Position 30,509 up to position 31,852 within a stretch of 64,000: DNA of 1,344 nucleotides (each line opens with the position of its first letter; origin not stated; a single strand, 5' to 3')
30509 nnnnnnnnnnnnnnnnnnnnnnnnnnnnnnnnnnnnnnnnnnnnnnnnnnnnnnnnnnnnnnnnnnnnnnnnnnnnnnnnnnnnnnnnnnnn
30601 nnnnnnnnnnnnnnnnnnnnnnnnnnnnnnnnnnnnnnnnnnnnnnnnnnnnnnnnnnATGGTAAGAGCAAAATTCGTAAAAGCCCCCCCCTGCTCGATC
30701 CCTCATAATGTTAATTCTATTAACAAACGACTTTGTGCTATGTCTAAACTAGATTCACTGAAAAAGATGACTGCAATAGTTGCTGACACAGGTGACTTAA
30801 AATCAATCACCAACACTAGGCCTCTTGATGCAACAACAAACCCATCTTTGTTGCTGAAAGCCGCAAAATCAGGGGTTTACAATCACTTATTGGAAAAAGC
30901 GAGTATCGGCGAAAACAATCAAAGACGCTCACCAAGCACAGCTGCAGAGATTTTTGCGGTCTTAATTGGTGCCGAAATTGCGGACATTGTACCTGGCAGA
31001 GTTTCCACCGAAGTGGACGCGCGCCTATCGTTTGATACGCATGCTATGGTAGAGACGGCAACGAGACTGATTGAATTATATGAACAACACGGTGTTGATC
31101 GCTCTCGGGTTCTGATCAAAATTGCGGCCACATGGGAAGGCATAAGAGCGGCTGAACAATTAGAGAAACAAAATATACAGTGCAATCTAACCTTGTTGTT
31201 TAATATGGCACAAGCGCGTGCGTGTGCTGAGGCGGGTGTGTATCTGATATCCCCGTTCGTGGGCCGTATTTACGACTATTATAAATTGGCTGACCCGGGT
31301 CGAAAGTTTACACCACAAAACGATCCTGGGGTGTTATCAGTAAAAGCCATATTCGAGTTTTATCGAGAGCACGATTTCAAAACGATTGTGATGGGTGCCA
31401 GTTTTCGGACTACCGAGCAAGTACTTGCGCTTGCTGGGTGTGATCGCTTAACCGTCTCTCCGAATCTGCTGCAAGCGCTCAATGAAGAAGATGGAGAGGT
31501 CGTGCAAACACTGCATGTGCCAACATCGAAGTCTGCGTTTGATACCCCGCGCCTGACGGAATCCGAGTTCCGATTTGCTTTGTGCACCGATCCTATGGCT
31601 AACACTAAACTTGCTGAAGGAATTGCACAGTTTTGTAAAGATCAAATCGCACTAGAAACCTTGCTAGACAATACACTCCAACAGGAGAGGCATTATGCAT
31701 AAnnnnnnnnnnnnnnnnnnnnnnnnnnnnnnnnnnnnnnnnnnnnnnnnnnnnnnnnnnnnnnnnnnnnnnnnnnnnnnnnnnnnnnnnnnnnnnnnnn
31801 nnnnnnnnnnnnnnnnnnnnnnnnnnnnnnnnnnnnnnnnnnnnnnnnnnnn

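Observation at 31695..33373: PhyH dioxygenase plus Gfo/Idh/MocA oxidoreductase inside the xylan locus: possible undescribed sugar-tailoring step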

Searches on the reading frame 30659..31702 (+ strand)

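Call 3: search_protein_families(library=pfam, proteins=[window:30659-31702:+])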
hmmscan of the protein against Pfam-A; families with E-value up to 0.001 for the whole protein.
window:30659-31702:+ (347 aa): 1 family
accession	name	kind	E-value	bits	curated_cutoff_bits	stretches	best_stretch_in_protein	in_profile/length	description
PF00923.25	TAL_FSA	-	2.2e-86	290.2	27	1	40-334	1-283/285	Transaldolase/Fructose-6-phosphate aldolase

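Call 4: search_protein_families(library=ncbifam, proteins=[window:30659-31702:+])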
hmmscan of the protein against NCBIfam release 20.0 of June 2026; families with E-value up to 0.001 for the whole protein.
window:30659-31702:+ (347 aa): 10 families
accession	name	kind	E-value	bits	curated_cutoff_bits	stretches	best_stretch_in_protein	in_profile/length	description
NF009001.0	PRK12346.1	subfamily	2.1e-125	418.5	439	1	28-339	1-315/316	transaldolase A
TIGR00874.1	talAB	equivalog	8.5e-125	416.3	396.2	1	30-339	2-316/317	transaldolase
NF008965.0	PRK12309.1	equivalog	4.1e-108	361.9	550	1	28-342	3-325/392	transaldolase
TIGR00875.1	fsa_talC_mipB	equivalog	2.3e-22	79.5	245.95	1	105-274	44-192/213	fructose-6-phosphate aldolase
NF002881.0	PRK03343.1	subfamily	1.4e-15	57.2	367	1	43-192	27-179/370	transaldolase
NF003026.0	PRK03903.1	equivalog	1.6e-13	50.5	344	1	57-192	32-166/323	transaldolase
TIGR00876.1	tal_mycobact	equivalog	7.4e-13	48.6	233.75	1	44-192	17-168/350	transaldolase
NF009296.0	PRK12653.1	subfamily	3e-11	43.5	306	1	126-267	64-187/220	fructose-6-phosphate aldolase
NF007080.0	PRK09533.1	equivalog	1.7e-10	39.4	712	1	43-192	26-179/949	bifunctional transaldolase/phosoglucose isomerase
NF009299.0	PRK12656.1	equivalog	1.3e-05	24.9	214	1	114-272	54-194/222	fructose-6-phosphate aldolase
